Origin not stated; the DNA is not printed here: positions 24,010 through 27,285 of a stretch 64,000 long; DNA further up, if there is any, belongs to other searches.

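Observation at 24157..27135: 992-aa outer-membrane protein: C45 Ntn-hydrolase + alpha/beta-hydrolase passengers fused to an Omp85-type beta-barrel (type Vd-like, non-patatin)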

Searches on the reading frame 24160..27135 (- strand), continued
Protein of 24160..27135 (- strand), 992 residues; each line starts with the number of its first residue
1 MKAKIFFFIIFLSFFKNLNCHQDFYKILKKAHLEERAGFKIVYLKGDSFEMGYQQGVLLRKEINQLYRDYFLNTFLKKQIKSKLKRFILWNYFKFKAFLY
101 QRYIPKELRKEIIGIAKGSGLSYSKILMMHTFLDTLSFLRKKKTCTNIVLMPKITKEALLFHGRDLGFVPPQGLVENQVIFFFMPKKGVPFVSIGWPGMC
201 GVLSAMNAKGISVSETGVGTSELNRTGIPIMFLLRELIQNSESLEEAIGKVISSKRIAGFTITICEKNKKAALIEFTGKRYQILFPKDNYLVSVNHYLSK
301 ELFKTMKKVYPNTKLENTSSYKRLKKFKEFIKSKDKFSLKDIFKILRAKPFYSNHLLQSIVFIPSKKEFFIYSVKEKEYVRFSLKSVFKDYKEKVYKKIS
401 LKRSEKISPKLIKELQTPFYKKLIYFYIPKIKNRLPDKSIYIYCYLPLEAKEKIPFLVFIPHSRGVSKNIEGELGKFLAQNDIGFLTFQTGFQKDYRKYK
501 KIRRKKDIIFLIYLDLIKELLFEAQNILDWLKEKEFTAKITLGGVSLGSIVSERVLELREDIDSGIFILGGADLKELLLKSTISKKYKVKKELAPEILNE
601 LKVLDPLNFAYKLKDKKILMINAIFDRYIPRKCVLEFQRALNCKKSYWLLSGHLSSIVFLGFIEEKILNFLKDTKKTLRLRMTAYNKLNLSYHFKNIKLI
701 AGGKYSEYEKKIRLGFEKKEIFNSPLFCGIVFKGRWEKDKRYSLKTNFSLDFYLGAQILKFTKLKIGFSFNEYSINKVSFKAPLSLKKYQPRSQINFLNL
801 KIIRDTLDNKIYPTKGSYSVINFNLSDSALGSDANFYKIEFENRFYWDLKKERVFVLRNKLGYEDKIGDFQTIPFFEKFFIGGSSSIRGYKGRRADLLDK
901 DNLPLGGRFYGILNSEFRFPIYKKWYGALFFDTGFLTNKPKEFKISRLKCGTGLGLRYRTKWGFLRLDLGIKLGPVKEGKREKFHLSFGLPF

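Call 27: search_protein_families(library=pfam, proteins=[L004:10001-12763:+, L005:8680-11463:+, L004:5182-6975:+, L004:6956-7795:+, L004:7800-8315:+, L004:8315-9193:+, L004:9072-10001:+, L004:12769-13434:+, L004:13439-13927:+, L004:13931-15001:+], max_evalue=0.01)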
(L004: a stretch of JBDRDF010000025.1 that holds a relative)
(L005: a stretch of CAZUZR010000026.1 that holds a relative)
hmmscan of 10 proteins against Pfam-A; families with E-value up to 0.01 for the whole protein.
L004:10001-12763:+ (921 aa): 7 families
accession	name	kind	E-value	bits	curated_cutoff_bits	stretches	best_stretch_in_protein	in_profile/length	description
PF01103.29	Omp85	-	1.2e-49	170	24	1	620-921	2-325/325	Omp85 superfamily domain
PF02129.25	Peptidase_S15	-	6e-05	23.3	23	1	437-490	84-138/262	X-Pro dipeptidyl-peptidase (S15 family)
PF03417.21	AAT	-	0.00011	22.4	23.2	1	168-269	25-124/225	Acyl-coenzyme A:6-aminopenicillanic acid acyl-transferase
PF00326.27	Peptidase_S9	-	0.00017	21.6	22.6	1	438-559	53-172/213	Prolyl oligopeptidase family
PF08840.17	BAAT_C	-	0.00037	21.1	20.9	1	436-483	9-56/210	BAAT / Acyl-CoA thioester hydrolase C terminal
PF01738.24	DLH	-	0.0012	19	21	1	353-481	6-129/217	Dienelactone hydrolase family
PF09752.15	ABHD18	-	0.0034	17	21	0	383-480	115-206/351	Alpha/beta hydrolase domain containing 18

L005:8680-11463:+ (928 aa): 8 families
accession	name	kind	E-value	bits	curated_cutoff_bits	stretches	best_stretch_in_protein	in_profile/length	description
PF01103.29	Omp85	-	8.6e-54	183.7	24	1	628-928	3-325/325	Omp85 superfamily domain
PF03417.21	AAT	-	6e-06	26.5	23.2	1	175-273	25-121/225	Acyl-coenzyme A:6-aminopenicillanic acid acyl-transferase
PF01738.24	DLH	-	5.1e-05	23.4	21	1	361-488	7-129/217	Dienelactone hydrolase family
PF08840.17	BAAT_C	-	0.00017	22.1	20.9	1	443-490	9-56/210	BAAT / Acyl-CoA thioester hydrolase C terminal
PF00326.27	Peptidase_S9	-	0.00057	19.9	22.6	1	443-566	51-172/213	Prolyl oligopeptidase family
PF02129.25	Peptidase_S15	-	0.00068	19.8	23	0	444-504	84-145/262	X-Pro dipeptidyl-peptidase (S15 family)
PF05448.18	AXE1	-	0.0011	18.3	21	1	418-485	137-205/321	Acetyl xylan esterase (AXE1)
PF09752.15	ABHD18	-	0.0072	16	21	0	389-487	114-206/351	Alpha/beta hydrolase domain containing 18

L004:5182-6975:+ (598 aa): 2 families
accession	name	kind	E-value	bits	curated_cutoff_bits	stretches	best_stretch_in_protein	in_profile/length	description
PF00501.34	AMP-binding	-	1.2e-77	261.8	29.9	1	11-425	2-384/384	AMP-binding enzyme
PF23562.2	AMP-binding_C_3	-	5.6e-10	40.1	20.8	1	463-597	2-121/124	AMP-binding enzyme C-terminal domain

L004:6956-7795:+ (280 aa): 14 families
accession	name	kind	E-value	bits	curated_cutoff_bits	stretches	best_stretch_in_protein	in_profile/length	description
PF12146.15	Hydrolase_4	-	9.6e-69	231.7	27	1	31-262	5-238/239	Serine aminopeptidase, S33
PF00561.26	Abhydrolase_1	-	1.5e-19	71.1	25.8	1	34-258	4-240/245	alpha/beta hydrolase fold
PF12697.13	Abhydrolase_6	-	5.1e-14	53.9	26.3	1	34-235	2-185/217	Alpha/beta hydrolase family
PF02230.22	Abhydrolase_2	-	7e-07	29.7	23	0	97-149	100-152/217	Phospholipase/Carboxylesterase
PF00326.27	Peptidase_S9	-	8.7e-06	25.8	22.6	1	209-277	139-208/213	Prolyl oligopeptidase family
PF01738.24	DLH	-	2e-05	24.7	21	0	209-264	137-194/217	Dienelactone hydrolase family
PF20408.4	Abhydrolase_11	-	4.3e-05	23.8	27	1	34-132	6-104/193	Alpha/beta hydrolase domain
PF05577.18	Peptidase_S28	-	0.00022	20.6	25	1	83-158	91-169/434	Serine carboxypeptidase S28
PF07519.17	Tannase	-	0.00033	20.1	29.8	0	102-140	118-156/490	Tannase and feruloyl esterase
PF00756.26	Esterase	-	0.00067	19.9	22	1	98-142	111-155/251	Putative esterase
PF02129.25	Peptidase_S15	-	0.00077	19.7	23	1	52-245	46-251/262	X-Pro dipeptidyl-peptidase (S15 family)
PF01674.24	Lipase_2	-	0.0011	18.9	20.3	1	34-116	5-89/219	Lipase (class 2)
PF10142.15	PhoPQ_related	-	0.0028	16.8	20.3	1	199-263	249-309/367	PhoPQ-activated pathogenicity-related protein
PF20434.5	BD-FAE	-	0.0053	16.7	26.8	1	101-238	88-212/215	BD-FAE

L004:7800-8315:+ (172 aa): 2 families
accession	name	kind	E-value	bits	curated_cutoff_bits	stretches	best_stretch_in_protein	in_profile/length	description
PF01551.29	Peptidase_M23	-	9.1e-29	100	28.7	1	66-164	2-96/96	Peptidase family M23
PF13533.13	Biotin_lipoyl_2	-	0.00047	20.4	29.8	1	114-135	9-30/32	Biotin-lipoyl like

L004:8315-9193:+ (293 aa): 1 family
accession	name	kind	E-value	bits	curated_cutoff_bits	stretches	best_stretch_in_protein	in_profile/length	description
PF01435.24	Peptidase_M48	-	1.1e-33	117.1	20.3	1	66-246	2-185/186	Peptidase family M48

L004:9072-10001:+ (310 aa): 10 families
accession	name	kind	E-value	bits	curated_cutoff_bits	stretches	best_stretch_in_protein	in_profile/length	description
PF01135.25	PCMT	-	1.9e-67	227.5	20.3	1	91-293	3-208/210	Protein-L-isoaspartate(D-aspartate) O-methyltransferase (PCMT)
PF13847.12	Methyltransf_31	-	5.1e-08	33.1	27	1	160-255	2-108/145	Methyltransferase domain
PF00398.26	RrnaAD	-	6.1e-08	32.5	24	1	157-248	26-119/263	Ribosomal RNA adenine dimethylase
PF13649.12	Methyltransf_25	-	2.4e-07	31.8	27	1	165-244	1-81/97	Methyltransferase domain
PF08241.18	Methyltransf_11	-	1.2e-05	26.3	21.2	1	166-242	1-75/95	Methyltransferase domain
PF13489.12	Methyltransf_23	-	0.00026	21.2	27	1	154-242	14-96/164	Methyltransferase domain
PF08242.18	Methyltransf_12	-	0.0015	19.7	30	1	166-242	1-79/98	Methyltransferase domain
PF02353.26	CMAS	-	0.0018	18.1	27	0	151-240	52-140/273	Mycolic acid cyclopropane synthetase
PF13679.12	Methyltransf_32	-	0.002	18.5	27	1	151-211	15-82/143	Methyltransferase domain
PF05175.20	MTS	-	0.009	16.1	23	0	152-232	22-103/170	Methyltransferase small domain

L004:12769-13434:+ (222 aa): 1 family
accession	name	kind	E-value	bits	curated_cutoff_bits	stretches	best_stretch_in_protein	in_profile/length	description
PF02578.20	Cu-oxidase_4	-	8.1e-59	199.4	22.9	1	26-217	35-238/238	Multi-copper polyphenol oxidoreductase laccase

L004:13439-13927:+ (163 aa): 2 families
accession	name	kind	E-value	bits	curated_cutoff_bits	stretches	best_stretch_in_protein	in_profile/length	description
PF12850.12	Metallophos_2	-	2.1e-30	106.2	27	1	2-155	1-153/154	Calcineurin-like phosphoesterase superfamily domain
PF00149.33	Metallophos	-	2.4e-10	41.6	21.5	1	2-93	1-102/191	Calcineurin-like phosphoesterase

L004:13931-15001:+ (357 aa): 16 families
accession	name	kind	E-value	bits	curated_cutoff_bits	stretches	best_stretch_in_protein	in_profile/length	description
PF04015.17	DUF362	-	5.4e-43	147.8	24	1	42-314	1-200/200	Domain of unknown function (DUF362)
PF00037.32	Fer4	-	2.7e-11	43.2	21.1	2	191-211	3-23/24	4Fe-4S binding domain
PF12837.12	Fer4_6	-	1.8e-10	40.6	25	2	189-211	2-24/24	4Fe-4S binding domain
PF14697.11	Fer4_21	-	2e-10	41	35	2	218-248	1-34/59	4Fe-4S dicluster domain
PF12838.12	Fer4_7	-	2.9e-09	37.7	27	2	195-238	1-51/52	4Fe-4S dicluster domain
PF12797.12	Fer4_2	-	2.2e-08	33.9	24.5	2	219-235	4-20/22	4Fe-4S binding domain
PF13187.11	Fer4_9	-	4.5e-07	30.2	27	1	195-240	1-52/52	4Fe-4S dicluster domain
PF13237.11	Fer4_10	-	1.2e-05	25.6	25.5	1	192-235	5-52/53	4Fe-4S dicluster domain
PF25160.1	LdpA_Fe-S-bd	-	1.4e-05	25.2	27.6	2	206-241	13-44/49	LdpA Fe-S cluster-binding domain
PF13183.11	Fer4_8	-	4.1e-05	24.5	27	0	194-208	52-66/68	4Fe-4S dicluster domain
PF13484.11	Fer4_16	-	6.4e-05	24.1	30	0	195-214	1-20/66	4Fe-4S double cluster binding domain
PF12798.12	Fer4_3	-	6.7e-05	23.9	27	0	196-210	1-15/15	4Fe-4S binding domain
PF13534.11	Fer4_17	-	0.00025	22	22.2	0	191-209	41-59/61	4Fe-4S dicluster domain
PF12800.12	Fer4_4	-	0.00085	19.9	24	0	194-208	2-16/17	4Fe-4S binding domain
PF09861.14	Lar_N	-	0.0013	18.4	23.3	1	137-186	145-194/204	Lactate racemase N-terminal domain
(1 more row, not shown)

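Call 29: find_encoding_contigs(protein=window:24160-27135:-, flank=10000, max_places=4)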
Protein window:24160-27135:- (992 aa): no gene with exactly this product is on record in the collection.

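Call 30: find_encoding_contigs(protein=P0002, flank=10000, max_places=4)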
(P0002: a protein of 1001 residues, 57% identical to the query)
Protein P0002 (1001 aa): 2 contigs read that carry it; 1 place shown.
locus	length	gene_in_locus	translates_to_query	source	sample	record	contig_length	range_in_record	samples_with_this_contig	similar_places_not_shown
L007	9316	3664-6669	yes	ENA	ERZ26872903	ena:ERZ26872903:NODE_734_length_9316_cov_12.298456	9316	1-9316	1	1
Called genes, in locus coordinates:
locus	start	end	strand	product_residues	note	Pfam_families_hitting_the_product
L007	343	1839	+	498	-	PF00989:PAS, PF13188:PAS_8 (weak), PF08448:PAS_4, PF13426:PAS_9, PF08447:PAS_3 (weak)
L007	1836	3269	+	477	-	PF00989:PAS, PF13426:PAS_9, PF00512:HisKA, PF02518:HATPase_c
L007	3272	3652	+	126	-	PF00072:Response_reg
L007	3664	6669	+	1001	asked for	PF03417:AAT, PF09752:ABHD18 (faint), PF01103:Omp85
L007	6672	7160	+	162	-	PF01980:TrmO_N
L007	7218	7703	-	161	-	PF03008:DUF234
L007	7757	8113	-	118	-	-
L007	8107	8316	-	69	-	PF01637:ATPase_2 (weak)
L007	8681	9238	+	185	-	PF02371:Transposase_20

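Call 31: predict_structure(alignment_id=A1)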
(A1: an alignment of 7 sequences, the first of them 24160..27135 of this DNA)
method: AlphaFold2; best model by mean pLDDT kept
length: 992 residues; sequences in the alignment: 7
mean_pLDDT: 54.8   pTM: 0.36
mean pLDDT of the five models: 54.8, 50.6, 50.3, 46.8, 46.1
residues with pLDDT >= 90: 5; 70-90: 237; 50-70: 327; < 50: 423
segments of 3 or more residues with pLDDT < 50: 14-22, 135-172, 201-205, 216-226, 267-313, 330-343, 345-359, 364-366, 372-376, 386-404, 500-507, 570-587, 602-611, 622-661, 674-714, 717-726, 732-750, 771-795, 806-811, 867-907, 961-964, 975-992
pLDDT, mean of each block of 10 residues (from residue 1): 63 49 64 72 79 86 80 63 70 71 72 85 80 49 25 22 25 58 64 64 50 48 46 64 63 54 51 37 36 43 42 51 52 44 47 41 51 48 47 30 63 85 84 62 85 82 56 79 86 56 47 68 84 83 74 76 71 44 46 53 47 62 35 35 37 30 65 40 25 38 34 43 45 39 35 57 59 35 36 50 52 64 64 60 76 74 52 31 27 26 41 73 70 61 57 61 49 40 36 26
secondary structure, 60 per line:
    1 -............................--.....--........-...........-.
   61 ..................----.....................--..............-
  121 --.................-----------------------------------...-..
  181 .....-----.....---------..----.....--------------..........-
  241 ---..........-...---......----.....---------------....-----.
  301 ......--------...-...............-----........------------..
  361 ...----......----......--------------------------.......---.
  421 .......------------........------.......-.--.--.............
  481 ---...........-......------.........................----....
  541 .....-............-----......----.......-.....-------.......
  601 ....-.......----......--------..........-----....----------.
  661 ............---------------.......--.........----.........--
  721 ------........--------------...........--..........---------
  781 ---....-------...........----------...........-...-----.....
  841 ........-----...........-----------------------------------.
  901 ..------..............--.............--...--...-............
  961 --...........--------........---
elements in order (helices of 4 or more, strands of 3 or more residues): H2-29 E32-36 E39-46 H48-58 H60-78 H83-103 H106-119 H123-139 E179-185 E191-195 E211-215 H230-239 H244-253 E261-266 E271-275 E291-294 H300-306 H319-333 H339-346 E359-363 E368-373 E378-383 E410-416 E420-427 E440-447 E454-460 H468-480 E484-490 H491-494 H496-501 H508-532 E537-545 H547-558 E564-569 H574-580 H582-586 H594-604 H606-612 E617-622 H631-640 E646-649 H660-672 E688-694 E697-705 E710-718 E727-734 E749-759 E762-771 H784-787 E795-805 E816-826 E836-848 E854-864 E909-922 E925-937 E949-960 E963-973 E982-989

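Call 33: search_protein_representatives(alignment_id=A1)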
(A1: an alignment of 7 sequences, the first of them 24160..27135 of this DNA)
Query: 7 sequences, 1004 profile positions. Proteins with E-value up to 0.001 (for the whole library): 18589; up to 1e-10: 7407; up to 1e-30: 240. The best 150 are listed.
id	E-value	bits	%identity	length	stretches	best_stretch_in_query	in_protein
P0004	0.0e+00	1737.7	-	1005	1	1-1004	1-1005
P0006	0.0e+00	1036.5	-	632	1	1-613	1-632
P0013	1.4e-269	913.8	-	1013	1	18-1004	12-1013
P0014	5.7e-165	567.5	-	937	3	382-1004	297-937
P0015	5.4e-155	534.5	-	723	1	5-682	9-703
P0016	1.5e-117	410.5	-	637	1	368-1004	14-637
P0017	2.6e-106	373.3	-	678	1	39-679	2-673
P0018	1.7e-103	363.9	-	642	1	396-1004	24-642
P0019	3.2e-94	333.3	-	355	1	395-679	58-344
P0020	1.2e-70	255.2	-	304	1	706-1004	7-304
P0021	2.6e-70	254.1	-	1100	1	25-664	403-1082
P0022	2.7e-65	237.5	-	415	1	1-387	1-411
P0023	1.7e-64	234.9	-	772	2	28-402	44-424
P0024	5.3e-63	229.9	-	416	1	5-385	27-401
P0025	1.8e-62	228.2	-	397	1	4-386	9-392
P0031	1.1e-57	212.3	-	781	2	27-375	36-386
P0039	1.3e-52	195.6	-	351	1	710-1004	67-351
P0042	1.4e-50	188.8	-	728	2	4-283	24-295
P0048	8.9e-49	182.8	-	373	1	709-1004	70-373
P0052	2.1e-46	175.0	-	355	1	686-1004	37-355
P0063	6.1e-44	166.8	-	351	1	707-1004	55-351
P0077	2.6e-40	154.8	-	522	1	723-1003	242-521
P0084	1.0e-39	152.9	-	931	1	763-1004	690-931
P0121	3.4e-36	141.2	-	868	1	806-1004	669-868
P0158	3.4e-34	134.6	-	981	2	1-312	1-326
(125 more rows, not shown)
